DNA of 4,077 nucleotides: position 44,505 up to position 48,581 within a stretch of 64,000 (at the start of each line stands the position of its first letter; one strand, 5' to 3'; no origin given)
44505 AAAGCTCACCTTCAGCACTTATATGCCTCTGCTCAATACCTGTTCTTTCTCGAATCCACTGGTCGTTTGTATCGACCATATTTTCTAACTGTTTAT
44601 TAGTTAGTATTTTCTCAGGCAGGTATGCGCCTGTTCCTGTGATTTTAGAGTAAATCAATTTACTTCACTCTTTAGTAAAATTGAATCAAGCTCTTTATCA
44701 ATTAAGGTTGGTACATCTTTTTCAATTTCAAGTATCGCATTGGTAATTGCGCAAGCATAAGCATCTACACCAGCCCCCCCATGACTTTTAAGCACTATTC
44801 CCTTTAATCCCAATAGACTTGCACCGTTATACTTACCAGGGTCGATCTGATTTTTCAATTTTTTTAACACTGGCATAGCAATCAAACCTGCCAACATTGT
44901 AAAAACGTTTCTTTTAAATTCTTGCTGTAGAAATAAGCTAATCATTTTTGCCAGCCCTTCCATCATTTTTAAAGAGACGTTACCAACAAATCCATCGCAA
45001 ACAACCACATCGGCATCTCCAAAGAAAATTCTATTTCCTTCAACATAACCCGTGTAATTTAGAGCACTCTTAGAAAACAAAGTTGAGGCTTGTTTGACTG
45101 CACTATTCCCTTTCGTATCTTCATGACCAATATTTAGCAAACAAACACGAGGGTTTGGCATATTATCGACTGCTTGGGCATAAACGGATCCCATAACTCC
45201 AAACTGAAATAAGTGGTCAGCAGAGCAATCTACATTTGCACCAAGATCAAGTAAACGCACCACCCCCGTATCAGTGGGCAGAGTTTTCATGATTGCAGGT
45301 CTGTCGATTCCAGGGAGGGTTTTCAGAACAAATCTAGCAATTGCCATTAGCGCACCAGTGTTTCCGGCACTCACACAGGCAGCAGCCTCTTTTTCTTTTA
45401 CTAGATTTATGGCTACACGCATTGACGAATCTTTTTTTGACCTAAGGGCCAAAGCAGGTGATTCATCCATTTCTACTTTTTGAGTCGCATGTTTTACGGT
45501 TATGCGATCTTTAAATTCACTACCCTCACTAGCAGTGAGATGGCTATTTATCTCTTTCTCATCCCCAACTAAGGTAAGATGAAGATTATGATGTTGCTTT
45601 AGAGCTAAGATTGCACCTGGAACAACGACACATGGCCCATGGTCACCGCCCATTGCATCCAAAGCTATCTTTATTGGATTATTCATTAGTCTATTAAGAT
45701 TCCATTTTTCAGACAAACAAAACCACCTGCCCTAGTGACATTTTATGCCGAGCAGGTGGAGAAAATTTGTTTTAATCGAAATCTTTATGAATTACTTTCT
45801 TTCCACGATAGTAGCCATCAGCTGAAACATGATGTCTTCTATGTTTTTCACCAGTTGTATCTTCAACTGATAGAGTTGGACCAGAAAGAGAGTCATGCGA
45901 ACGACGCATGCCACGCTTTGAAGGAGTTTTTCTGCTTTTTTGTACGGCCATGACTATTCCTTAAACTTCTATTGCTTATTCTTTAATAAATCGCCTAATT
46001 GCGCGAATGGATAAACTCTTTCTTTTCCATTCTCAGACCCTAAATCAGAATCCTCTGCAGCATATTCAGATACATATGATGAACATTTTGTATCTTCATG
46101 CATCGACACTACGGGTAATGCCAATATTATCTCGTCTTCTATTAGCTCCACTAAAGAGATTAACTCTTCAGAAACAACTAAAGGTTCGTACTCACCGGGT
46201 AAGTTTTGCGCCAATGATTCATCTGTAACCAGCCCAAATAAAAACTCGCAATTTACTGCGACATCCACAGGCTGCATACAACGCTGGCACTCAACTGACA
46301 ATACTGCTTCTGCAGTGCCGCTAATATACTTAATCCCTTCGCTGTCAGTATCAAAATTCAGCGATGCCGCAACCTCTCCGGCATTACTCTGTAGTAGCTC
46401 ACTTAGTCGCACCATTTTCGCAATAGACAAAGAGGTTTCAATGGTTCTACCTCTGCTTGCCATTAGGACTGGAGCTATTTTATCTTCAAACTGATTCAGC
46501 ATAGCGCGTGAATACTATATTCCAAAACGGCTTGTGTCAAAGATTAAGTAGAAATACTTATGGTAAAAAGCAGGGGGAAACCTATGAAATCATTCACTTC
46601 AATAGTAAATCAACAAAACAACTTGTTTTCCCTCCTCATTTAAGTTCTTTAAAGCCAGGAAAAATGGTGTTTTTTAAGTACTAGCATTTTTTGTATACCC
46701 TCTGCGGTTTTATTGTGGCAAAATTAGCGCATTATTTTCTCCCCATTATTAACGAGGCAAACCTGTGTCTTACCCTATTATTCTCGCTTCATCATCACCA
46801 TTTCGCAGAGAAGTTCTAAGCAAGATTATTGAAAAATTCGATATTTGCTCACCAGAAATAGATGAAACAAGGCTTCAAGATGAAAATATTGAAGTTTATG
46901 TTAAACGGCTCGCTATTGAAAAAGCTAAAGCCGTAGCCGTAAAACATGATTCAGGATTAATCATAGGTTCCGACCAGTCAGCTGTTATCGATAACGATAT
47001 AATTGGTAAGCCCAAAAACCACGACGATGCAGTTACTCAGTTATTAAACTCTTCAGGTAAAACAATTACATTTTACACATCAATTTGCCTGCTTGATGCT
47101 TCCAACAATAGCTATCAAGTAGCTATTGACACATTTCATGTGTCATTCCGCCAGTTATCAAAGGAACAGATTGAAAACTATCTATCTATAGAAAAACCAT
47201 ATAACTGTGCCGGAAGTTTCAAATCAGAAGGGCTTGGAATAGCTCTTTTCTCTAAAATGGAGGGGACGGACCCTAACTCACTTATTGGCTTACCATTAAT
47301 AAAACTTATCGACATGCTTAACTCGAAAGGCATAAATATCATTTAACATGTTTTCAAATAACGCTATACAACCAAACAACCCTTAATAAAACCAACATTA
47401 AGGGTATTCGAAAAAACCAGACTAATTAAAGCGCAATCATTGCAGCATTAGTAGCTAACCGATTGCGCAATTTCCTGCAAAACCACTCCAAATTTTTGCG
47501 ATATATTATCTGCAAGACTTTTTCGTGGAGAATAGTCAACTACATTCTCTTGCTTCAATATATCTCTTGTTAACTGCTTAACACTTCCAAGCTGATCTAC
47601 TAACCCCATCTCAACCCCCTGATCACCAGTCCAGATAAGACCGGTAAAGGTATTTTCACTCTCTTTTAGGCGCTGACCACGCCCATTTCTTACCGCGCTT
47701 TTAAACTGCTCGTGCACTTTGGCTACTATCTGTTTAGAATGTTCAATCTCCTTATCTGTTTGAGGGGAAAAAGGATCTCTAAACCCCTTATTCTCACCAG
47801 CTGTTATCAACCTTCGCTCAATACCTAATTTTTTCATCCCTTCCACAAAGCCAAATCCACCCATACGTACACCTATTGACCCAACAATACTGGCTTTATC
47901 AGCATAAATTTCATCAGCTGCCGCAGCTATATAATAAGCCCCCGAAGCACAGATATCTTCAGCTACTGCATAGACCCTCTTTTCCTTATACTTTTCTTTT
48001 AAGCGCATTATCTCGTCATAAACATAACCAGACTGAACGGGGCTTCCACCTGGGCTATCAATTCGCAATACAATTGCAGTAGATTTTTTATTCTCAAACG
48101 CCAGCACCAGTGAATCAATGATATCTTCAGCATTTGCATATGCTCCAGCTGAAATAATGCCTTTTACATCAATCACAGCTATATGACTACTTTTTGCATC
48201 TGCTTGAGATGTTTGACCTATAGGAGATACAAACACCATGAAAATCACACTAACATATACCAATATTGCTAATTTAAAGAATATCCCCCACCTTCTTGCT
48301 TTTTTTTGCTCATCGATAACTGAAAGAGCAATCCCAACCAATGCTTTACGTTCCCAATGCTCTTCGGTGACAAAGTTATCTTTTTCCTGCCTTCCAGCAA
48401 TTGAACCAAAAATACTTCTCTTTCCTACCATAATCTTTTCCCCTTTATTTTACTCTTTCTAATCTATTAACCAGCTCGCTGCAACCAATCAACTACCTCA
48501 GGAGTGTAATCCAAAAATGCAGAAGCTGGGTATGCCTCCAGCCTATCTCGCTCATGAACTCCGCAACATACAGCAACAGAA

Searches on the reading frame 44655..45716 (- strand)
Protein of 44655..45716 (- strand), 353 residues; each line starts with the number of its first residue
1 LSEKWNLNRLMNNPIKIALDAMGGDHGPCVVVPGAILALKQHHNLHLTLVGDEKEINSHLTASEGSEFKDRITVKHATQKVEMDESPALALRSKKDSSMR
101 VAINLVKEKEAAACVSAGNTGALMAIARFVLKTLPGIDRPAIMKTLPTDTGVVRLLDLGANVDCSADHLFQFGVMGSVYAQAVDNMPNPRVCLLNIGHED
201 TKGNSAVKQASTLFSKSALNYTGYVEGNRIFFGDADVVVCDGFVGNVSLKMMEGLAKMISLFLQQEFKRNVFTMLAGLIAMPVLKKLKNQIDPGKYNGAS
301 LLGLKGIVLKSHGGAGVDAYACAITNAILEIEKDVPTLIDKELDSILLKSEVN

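Call 74: search_protein_families(library=ncbifam, proteins=[window:44655-45716:-], max_evalue=1e-20)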
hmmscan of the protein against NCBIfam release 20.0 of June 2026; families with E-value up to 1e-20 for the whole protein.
window:44655-45716:- (353 aa): 3 families
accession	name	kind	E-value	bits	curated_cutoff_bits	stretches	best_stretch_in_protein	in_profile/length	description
TIGR00182.1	plsX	equivalog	2.9e-114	381.7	243.4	1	15-346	1-330/337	phosphate acyltransferase PlsX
NF010419.0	PRK13845.1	equivalog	1.3e-64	218.7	729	1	13-315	96-405/440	putative glycerol-3-phosphate acyltransferase PlsX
NF010420.0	PRK13846.1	equivalog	1.9e-47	162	536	1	15-328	3-300/316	phosphate acyltransferase PlsX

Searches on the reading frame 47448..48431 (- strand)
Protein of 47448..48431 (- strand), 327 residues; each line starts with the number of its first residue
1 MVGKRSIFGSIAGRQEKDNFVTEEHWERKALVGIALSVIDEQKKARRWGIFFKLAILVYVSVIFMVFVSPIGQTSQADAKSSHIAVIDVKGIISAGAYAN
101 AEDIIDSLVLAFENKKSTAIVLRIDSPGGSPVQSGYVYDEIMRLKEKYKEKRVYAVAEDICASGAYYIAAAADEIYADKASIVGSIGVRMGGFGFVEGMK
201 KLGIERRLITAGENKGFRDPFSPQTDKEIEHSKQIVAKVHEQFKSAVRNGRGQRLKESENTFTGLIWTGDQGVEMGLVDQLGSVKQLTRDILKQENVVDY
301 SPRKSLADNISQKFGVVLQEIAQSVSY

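Call 74: search_protein_families(library=ncbifam, proteins=[window:47448-48431:-], max_evalue=1e-20)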
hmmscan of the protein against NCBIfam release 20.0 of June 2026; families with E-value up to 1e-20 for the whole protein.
window:47448-48431:- (327 aa): 3 families
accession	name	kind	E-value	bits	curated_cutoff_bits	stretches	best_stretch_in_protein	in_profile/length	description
TIGR00706.1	SppA_dom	equivalog_domain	2.5e-41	141.6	155.45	1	84-291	2-203/208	signal peptide peptidase SppA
NF008745.0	PRK11778.1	equivalog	1.2e-29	103.5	259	1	75-322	90-333/345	protease SohB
TIGR00705.1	SppA_67K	equivalog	1.1e-28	100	311.45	1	80-302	309-533/590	signal peptide peptidase SppA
